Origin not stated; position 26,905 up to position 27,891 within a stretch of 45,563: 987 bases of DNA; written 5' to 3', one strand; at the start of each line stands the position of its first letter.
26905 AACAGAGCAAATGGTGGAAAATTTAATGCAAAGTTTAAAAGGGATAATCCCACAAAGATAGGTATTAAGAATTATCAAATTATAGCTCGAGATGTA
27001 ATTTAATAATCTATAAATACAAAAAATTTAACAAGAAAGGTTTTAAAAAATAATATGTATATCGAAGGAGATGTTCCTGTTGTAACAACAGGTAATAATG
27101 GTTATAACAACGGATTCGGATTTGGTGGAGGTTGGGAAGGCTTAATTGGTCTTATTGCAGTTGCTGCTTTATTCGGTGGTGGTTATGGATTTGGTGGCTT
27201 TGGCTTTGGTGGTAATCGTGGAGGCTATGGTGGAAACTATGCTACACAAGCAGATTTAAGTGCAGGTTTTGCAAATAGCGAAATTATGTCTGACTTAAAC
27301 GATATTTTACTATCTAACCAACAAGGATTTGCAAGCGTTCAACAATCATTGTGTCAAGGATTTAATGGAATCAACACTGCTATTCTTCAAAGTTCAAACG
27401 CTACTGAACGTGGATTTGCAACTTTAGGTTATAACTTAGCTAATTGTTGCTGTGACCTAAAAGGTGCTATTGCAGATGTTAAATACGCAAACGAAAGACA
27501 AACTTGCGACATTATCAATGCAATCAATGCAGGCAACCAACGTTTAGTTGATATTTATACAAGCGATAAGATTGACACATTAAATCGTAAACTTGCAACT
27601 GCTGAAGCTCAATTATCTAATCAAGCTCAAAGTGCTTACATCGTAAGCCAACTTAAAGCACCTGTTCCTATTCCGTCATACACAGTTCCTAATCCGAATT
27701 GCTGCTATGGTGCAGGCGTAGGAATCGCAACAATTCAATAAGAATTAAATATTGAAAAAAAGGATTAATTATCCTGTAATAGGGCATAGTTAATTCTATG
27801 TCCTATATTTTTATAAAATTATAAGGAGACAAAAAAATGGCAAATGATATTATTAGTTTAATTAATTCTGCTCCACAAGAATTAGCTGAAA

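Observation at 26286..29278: Accessory operon of low-complexity proteins plus a C1q/BclA-C-like protein and a mini Cys/His hydrolase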

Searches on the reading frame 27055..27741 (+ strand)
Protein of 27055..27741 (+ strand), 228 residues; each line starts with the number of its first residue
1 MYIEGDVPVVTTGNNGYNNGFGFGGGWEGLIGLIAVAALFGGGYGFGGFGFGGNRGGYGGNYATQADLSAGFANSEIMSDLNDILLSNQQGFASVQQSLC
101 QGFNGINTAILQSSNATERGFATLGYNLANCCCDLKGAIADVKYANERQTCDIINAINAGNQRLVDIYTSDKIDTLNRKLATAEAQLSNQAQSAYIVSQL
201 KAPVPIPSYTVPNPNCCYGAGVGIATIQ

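Call 4: search_protein_families(library=pfam, proteins=[window:27055-27741:+], max_evalue=1)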
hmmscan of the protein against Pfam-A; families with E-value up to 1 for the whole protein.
window:27055-27741:+ (228 aa): 3 families
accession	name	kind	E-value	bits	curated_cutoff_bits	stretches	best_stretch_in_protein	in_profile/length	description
PF04687.17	Microvir_H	-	0.0022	17.9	22.7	1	68-192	127-250/310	Microvirus H protein (pilot protein)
PF02550.21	AcetylCoA_hydro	-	0.022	15.2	24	1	94-146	113-157/198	Acetyl-CoA hydrolase/transferase N-terminal domain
PF04513.17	Baculo_PEP_C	-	0.47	10.9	38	1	124-190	7-75/140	Baculovirus polyhedron envelope protein, PEP, C terminus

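Call 5: search_protein_families(library=phrogs, proteins=[window:27055-27741:+], max_evalue=0.1)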
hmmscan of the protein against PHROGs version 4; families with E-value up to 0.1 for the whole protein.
window:27055-27741:+ (228 aa): 3 families
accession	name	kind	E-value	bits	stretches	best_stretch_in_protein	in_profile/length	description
phrog_16490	-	unknown function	3.4e-32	113.2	1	6-219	11-261/286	-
phrog_8119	-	unknown function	2.5e-07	31.4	2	7-130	75-195/332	-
phrog_9288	-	unknown function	0.00042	21.1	1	74-199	96-210/234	-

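Call 10: search_dna_similar(query=window:27055-27741:+, collection=phages, mode=protein, max_evalue=0.001, max_rows=25)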
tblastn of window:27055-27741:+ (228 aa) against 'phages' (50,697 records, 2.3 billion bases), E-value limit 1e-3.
Records with a match: 38; places in all: 38; records where one place covers at least 80% of the query: 0.
Best place of each record, by identity: <60% 38.
By first word of the organism name: Bacteriophage 18; Dulem 6; Clostridium 6; uncultured 4; bajarodcaudo 2; Bacteroides 1; Vibrio 1.
By host as written in the record: - 23; Propithecus coquereli 3; Clostridium perfringens 3; Varecia variegata 2; Eulemur fulvus collaris 1; Peromyscus fraterculus 1; Bacteroides uniformis MB20-41 1; Vibrio cholerae 1; and 3 more.
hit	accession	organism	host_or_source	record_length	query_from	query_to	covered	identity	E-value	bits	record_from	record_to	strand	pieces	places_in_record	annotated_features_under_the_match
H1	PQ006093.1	bajarodcaudo virus 2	Neotoma bryanti feces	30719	90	214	55%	45.6%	1e-25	110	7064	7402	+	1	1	hypothetical protein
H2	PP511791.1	Dulem virus 39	Propithecus coquereli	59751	64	218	68%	36.8%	2e-18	89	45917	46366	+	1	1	hypothetical protein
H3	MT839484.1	Bacteriophage sp.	human fecal samples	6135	63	223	71%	33.9%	2e-19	92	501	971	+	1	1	record has no annotation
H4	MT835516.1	Bacteriophage sp.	human fecal samples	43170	63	215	67%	35.4%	4e-17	85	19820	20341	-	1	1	record has no annotation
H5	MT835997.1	Bacteriophage sp.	human fecal samples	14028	63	221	70%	32.5%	2e-19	92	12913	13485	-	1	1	record has no annotation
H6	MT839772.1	Bacteriophage sp.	human fecal samples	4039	63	221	70%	32.5%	3e-19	91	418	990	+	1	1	record has no annotation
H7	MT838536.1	Bacteriophage sp.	human fecal samples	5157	64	214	66%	34.2%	5e-18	88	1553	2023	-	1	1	record has no annotation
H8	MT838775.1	Bacteriophage sp.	human fecal samples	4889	63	218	68%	33.0%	2e-18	89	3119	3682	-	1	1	record has no annotation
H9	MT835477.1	Bacteriophage sp.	human fecal samples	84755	63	220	69%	32.0%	8e-15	79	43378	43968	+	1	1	record has no annotation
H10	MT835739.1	Bacteriophage sp.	human fecal samples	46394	63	214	67%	33.2%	1e-17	87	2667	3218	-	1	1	record has no annotation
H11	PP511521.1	Dulem virus 36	Varecia variegata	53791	76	214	61%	35.3%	3e-17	86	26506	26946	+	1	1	hypothetical protein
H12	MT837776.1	Bacteriophage sp.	human fecal samples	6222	63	219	69%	30.7%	2e-14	77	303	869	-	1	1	record has no annotation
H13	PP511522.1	Dulem virus 35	Varecia variegata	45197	90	224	59%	35.7%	3e-20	94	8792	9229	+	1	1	hypothetical protein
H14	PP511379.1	Dulem virus 40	Eulemur fulvus collaris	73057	71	221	66%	31.7%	4e-8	59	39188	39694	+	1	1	hypothetical protein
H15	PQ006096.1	bajarodcaudo virus 5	Peromyscus fraterculus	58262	81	218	61%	33.5%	7e-15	79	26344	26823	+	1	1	hypothetical protein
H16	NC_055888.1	uncultured phage cr52_1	human feces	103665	74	223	66%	30.3%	5e-6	52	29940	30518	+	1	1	spike protein/glycoprotein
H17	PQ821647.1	Clostridium phage HMD-PC1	Clostridium perfringens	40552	82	214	58%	33.8%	8e-10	64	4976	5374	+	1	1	hypothetical protein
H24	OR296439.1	Bacteroides phage C3_41T2LP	Bacteroides uniformis MB20-41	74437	115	219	46%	38.6%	1e-15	81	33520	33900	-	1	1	outer capsid protein/viral fiber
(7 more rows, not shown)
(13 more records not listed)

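Call 13: get_annotated_region(hit=H17, flank=6000)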
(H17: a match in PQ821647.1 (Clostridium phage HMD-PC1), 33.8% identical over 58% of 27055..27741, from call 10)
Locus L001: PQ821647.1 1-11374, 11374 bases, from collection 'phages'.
description: Clostridium phage HMD-PC1, complete genome.
organism: Clostridium phage HMD-PC1 (NCBI taxid 3397798)
taxonomy: Viruses; Duplodnaviria; Heunggongvirae; Uroviricota; Caudoviricetes
host: Clostridium perfringens; source: chicken intestine; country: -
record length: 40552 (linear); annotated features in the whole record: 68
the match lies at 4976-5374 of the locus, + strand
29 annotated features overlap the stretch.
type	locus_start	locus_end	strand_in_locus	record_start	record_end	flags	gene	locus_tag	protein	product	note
CDS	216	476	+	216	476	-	-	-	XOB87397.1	hypothetical protein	-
CDS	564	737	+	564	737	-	-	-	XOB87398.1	hypothetical protein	-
CDS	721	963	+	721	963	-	-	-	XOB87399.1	hypothetical protein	-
CDS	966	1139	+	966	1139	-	-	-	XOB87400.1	hypothetical protein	-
CDS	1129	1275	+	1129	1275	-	-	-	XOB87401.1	hypothetical protein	-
CDS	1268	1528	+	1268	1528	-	-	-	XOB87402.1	hypothetical protein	-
CDS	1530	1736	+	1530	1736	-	-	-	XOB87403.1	hypothetical protein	-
CDS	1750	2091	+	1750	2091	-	-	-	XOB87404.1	hypothetical protein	-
CDS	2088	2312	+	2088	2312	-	-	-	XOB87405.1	hypothetical protein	-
CDS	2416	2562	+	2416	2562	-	-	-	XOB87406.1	hypothetical protein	-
CDS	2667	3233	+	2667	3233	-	-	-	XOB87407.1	site-specific DNA-methyltransferase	-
CDS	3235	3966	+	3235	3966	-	-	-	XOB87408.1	anti-repressor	-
CDS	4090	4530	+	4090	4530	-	-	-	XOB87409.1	hypothetical protein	-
CDS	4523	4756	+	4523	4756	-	-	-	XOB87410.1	hypothetical protein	-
CDS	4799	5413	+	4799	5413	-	-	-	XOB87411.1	hypothetical protein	-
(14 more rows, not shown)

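Call 14: get_annotated_region(hit=H1, flank=6000)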
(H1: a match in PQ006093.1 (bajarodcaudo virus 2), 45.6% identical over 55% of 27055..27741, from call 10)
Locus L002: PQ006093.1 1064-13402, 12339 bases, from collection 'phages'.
description: Bajarodcaudo virus 2 isolate BGG_06_2, complete genome.
organism: bajarodcaudo virus 2 (NCBI taxid 3342781)
taxonomy: Viruses; Duplodnaviria; Heunggongvirae; Uroviricota; Caudoviricetes
host: -; source: Neotoma bryanti feces; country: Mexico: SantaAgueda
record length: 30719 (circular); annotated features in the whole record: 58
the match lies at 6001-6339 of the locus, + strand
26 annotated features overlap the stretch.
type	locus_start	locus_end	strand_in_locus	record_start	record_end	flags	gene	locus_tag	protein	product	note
CDS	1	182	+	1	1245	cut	-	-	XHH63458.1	large terminase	-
CDS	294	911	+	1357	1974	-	-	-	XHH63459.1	Zn dep PLPC protein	-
CDS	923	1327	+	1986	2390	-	-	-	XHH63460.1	hypothetical protein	-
CDS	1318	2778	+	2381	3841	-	-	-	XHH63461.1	portal protein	-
CDS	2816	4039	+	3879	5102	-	-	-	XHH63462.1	LbR YadA-like protein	-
CDS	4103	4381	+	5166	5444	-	-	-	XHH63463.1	hypothetical protein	-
CDS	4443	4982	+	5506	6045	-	-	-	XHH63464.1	hypothetical protein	-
CDS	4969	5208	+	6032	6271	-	-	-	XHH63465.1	hypothetical protein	-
CDS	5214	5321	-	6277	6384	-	-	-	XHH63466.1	hypothetical protein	-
CDS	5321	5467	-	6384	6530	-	-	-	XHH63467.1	hypothetical protein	-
CDS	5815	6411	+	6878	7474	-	-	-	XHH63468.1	hypothetical protein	-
CDS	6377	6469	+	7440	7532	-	-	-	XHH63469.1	hypothetical protein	-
CDS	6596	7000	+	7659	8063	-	-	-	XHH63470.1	hypothetical protein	-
CDS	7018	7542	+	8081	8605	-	-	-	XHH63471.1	hypothetical protein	-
CDS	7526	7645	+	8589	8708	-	-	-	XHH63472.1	hypothetical protein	-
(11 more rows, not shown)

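Call 15: get_annotated_region(hit=H13, flank=6000)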
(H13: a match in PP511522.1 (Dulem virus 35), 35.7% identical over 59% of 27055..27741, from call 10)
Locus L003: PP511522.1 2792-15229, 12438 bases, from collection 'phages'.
description: Dulem virus 35 isolate Duke_24FS_4, complete genome.
organism: Dulem virus 35 (NCBI taxid 3145753)
taxonomy: Viruses; Duplodnaviria; Heunggongvirae; Uroviricota; Caudoviricetes
host: Varecia variegata; source: feces; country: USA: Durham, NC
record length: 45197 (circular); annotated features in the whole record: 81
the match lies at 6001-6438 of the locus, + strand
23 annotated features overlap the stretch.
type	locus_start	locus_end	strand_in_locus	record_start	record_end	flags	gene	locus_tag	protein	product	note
CDS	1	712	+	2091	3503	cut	-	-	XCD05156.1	portal protein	-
CDS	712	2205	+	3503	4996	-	-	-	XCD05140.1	hypothetical protein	-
CDS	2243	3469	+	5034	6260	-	-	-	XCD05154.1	minor capsid protein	-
CDS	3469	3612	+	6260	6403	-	-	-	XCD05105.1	hypothetical protein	-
CDS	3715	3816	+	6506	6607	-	-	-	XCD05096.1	hypothetical protein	-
CDS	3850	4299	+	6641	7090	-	-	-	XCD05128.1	hypothetical protein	-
CDS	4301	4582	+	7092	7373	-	-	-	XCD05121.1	hypothetical protein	-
CDS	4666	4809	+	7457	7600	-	-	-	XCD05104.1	hypothetical protein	-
CDS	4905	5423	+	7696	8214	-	-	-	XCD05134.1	hypothetical protein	-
CDS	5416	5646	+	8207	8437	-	-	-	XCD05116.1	hypothetical protein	-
CDS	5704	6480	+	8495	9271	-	-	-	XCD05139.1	hypothetical protein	-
CDS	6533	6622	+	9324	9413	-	-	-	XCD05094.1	hypothetical protein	-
CDS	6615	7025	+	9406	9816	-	-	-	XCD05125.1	hypothetical protein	-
CDS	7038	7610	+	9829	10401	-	-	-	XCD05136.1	hypothetical protein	-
CDS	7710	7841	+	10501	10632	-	-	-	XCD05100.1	hypothetical protein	-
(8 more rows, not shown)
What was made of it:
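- In some phages the module lies inside the head-gene cluster (calls 14, 15), which would also fit a virion role.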

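Call 17: find_related_loci(query=window:27055-27741:+, collection=viral_contigs, flank=6000)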
Query window:27055-27741:+ (228 aa) in viral_contigs; peptide patterns used: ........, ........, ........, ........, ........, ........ (x = any residue, [..] = any of these).
274 stretches matched a pattern; 255 encode a relative of the query (tblastn E <= 1e-3); the best 80 are kept; 80 distinct loci.
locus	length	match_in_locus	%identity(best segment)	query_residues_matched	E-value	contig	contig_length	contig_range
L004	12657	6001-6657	50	1-220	2e-49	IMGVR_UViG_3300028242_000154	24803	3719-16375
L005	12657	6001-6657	50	1-220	2e-49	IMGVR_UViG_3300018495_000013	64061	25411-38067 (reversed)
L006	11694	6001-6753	38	2-225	1e-36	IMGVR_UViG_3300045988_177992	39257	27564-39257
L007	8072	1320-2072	38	2-225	4e-36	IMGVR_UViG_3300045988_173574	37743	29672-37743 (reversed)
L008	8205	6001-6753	37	2-225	2e-35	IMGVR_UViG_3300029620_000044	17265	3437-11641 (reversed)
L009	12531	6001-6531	40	60-218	1e-34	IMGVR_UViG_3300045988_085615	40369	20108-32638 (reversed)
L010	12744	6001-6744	35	1-221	4e-33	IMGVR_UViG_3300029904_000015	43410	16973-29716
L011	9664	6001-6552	40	68-223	4e-31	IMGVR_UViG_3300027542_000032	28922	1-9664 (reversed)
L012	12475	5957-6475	36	64-225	1e-30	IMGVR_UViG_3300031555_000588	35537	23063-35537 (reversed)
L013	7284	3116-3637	36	63-225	1e-29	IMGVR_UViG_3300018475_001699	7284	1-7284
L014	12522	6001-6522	36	63-225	1e-29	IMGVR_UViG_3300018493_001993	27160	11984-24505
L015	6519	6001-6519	36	63-224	1e-29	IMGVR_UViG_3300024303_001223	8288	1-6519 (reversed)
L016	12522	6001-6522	36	63-225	1e-29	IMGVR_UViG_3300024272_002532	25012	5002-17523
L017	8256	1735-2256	36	62-224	2e-29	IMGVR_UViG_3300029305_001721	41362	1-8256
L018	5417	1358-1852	39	91-222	1e-28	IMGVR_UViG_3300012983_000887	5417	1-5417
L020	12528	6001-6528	39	91-222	2e-28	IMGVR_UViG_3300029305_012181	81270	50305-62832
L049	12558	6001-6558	33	62-225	5e-25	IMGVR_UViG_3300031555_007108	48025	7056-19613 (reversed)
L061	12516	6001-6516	39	91-218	3e-24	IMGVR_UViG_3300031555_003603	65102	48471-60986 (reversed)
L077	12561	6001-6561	33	44-219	2e-22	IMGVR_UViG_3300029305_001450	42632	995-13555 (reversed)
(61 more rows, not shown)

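Call 22: get_annotated_region(hit=H16, flank=5000)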
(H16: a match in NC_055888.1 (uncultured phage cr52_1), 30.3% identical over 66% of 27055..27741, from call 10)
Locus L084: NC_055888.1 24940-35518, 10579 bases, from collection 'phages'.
description: CrAssphage cr52_1, complete genome.
organism: uncultured phage cr52_1 (NCBI taxid 2772079)
taxonomy: Viruses; Duplodnaviria; Heunggongvirae; Uroviricota; Caudoviricetes; Crassvirales; Suoliviridae; Loutivirinae; Buchavirus; Buchavirus copri
host: -; source: human feces; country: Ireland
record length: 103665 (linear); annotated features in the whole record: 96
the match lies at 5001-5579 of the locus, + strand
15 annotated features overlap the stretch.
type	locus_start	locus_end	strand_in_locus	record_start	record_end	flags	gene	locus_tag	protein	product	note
CDS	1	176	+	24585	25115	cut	-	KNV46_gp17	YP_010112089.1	hypothetical protein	gp_67126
CDS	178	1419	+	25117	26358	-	-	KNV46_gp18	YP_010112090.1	tail protein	gp_67127; similar to sulfatase, major tropism determinant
CDS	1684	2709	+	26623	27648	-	-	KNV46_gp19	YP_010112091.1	Reverse transcriptase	gp_67128; Intron reverse transcriptase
CDS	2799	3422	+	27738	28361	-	-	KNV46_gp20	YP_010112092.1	hypothetical protein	gp_67129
CDS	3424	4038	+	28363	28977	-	-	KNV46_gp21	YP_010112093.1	lysis regulatory protein-like protein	gp_67130; Similar to phage lysis regulatory protein LysB, cell division protein FtsL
CDS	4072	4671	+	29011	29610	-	-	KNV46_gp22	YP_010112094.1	RNA polymerase sigma factor/ubiquitin-like protein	gp_67131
CDS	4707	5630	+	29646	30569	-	-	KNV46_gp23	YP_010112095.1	spike protein/glycoprotein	gp_67132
CDS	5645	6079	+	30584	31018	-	-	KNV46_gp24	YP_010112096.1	hypothetical protein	gp_67133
CDS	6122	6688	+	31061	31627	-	-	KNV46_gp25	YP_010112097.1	hypothetical protein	gp_67134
CDS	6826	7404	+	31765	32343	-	-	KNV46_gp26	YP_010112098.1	HNH endonuclease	gp_67135; HNH endonuclease [Lactobacillus phage phiAQ113]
CDS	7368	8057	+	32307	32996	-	-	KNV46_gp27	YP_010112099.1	virion structural protein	gp_67136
CDS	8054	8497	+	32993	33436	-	-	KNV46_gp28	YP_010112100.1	peptidoglycan-associated protein-like protein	gp_67137; Similar to peptidoglycan-associated proteinhistidine kinase response regulator, glycine zipper domain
CDS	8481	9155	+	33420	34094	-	-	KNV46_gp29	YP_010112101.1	homing endonuclease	gp_67138; Intron endonuclease, GIY-YIG intron endonuclease domain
CDS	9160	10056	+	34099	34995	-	-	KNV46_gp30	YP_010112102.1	tail tubular protein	gp_67139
CDS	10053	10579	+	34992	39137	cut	-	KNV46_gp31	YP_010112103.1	virion structural protein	gp_67140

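Call 23: get_annotated_region(hit=H24, flank=5000)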
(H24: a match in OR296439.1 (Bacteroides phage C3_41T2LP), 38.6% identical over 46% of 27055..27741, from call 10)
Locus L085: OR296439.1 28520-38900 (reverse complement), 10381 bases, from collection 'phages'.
description: Bacteroides phage C3_41T2LP, complete genome.
organism: Bacteroides phage C3_41T2LP (NCBI taxid 3070809)
taxonomy: Viruses; Duplodnaviria; Heunggongvirae; Uroviricota; Caudoviricetes
host: Bacteroides uniformis MB20-41; source: phage plaques of the host; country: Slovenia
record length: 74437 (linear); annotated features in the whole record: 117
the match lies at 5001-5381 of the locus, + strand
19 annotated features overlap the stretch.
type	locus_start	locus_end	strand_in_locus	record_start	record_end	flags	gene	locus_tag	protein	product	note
CDS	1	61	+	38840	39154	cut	-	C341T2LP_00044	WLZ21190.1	hypothetical protein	-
CDS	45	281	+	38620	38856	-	-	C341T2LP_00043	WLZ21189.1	hypothetical protein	-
CDS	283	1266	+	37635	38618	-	-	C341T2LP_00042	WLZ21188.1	viral recombinase family protein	YqaJ viral recombinase family protein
CDS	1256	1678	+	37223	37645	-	-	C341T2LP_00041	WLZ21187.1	hypothetical protein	-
CDS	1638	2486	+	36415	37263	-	-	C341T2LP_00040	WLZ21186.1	RecT protein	-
CDS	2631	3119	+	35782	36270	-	-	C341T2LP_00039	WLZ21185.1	holliday junction resolvase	-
CDS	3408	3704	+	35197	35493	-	-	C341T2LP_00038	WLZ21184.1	chromosomal replication initiator protein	-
CDS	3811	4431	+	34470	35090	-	-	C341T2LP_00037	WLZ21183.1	DNA endonuclease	DNA endonuclease I-HmuI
CDS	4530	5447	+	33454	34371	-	-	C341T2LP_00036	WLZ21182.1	outer capsid protein/viral fiber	-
CDS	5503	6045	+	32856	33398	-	-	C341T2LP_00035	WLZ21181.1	hypothetical protein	-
CDS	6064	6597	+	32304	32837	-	-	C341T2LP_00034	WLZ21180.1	hypothetical protein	-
CDS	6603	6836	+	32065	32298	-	-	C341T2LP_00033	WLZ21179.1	hypothetical protein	-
CDS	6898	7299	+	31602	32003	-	-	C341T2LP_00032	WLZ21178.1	hypothetical protein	-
CDS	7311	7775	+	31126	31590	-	-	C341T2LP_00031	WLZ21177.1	PolyVal metallopeptidase superfamily domain protein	-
CDS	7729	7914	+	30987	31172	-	-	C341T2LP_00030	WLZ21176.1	hypothetical protein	-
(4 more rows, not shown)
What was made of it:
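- Other annotators labelled C homologs 'viral fiber' or 'spike glycoprotein' (calls 10, 22, 23).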

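Call 28: search_solved_structures(query=A2, max_evalue=10, show_alignments=2)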
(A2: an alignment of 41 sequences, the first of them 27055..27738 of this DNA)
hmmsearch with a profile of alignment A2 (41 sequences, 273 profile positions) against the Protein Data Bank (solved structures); distinct sequences matched with E-value up to 10: 12.
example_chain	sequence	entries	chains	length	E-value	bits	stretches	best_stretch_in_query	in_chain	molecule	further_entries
2dg7_A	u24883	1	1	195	0.59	12.6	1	201-238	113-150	putative transcriptional regulator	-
6dww_A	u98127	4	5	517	0.9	12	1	68-146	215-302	Hermes transposase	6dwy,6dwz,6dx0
2bw3_A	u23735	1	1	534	0.91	12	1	68-146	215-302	TRANSPOSASE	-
4d1q_A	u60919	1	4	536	0.92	12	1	68-146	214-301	TRANSPOSASE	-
7ekn_B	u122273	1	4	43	1.2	11.6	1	197-233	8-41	ipep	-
8ia3_A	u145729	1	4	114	1.8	11.1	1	134-217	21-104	Upstream stimulatory factor 2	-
9f4a_AX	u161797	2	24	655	2.9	10.4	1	207-249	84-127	Baseplate wedge protein gp6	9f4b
8sde_A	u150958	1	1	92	3.7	10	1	175-221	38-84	Tripartite motif-containing protein 29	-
9e2g_4E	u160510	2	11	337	4.4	9.8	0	111-162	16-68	PON4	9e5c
8pwx_A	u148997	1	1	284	4.7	9.7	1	8-61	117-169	scFv fragment for antibody R5.008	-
3n4x_A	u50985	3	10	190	8.1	8.9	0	185-221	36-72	Monopolin complex subunit CSM1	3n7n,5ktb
5zhy_A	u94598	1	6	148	9.5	8.7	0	105-140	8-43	Spike glycoprotein, Spike glycoprotein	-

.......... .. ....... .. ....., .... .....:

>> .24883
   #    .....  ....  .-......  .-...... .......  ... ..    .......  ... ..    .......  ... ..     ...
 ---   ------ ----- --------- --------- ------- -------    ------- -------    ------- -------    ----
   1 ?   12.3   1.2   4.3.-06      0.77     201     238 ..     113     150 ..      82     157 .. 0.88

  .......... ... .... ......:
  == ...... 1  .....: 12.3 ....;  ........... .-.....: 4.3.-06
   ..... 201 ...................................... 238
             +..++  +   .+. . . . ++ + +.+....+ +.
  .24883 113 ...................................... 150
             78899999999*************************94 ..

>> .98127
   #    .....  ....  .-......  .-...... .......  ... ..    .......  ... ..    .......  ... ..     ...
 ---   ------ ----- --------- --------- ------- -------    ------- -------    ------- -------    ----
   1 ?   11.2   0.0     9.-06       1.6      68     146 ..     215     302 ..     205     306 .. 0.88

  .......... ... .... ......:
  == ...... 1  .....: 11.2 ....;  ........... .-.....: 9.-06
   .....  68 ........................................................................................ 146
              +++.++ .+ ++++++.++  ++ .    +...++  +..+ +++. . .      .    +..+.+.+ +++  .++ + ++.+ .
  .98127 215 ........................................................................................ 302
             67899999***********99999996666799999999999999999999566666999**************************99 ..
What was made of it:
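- On Microvirus H pilot protein (PF04687): The C-family profile finds no microvirus H chain in the PDB at E <= 10 (call 28).
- Tried and rejected: Microvirus H-like pilot protein: rejected (calls 4, 28).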
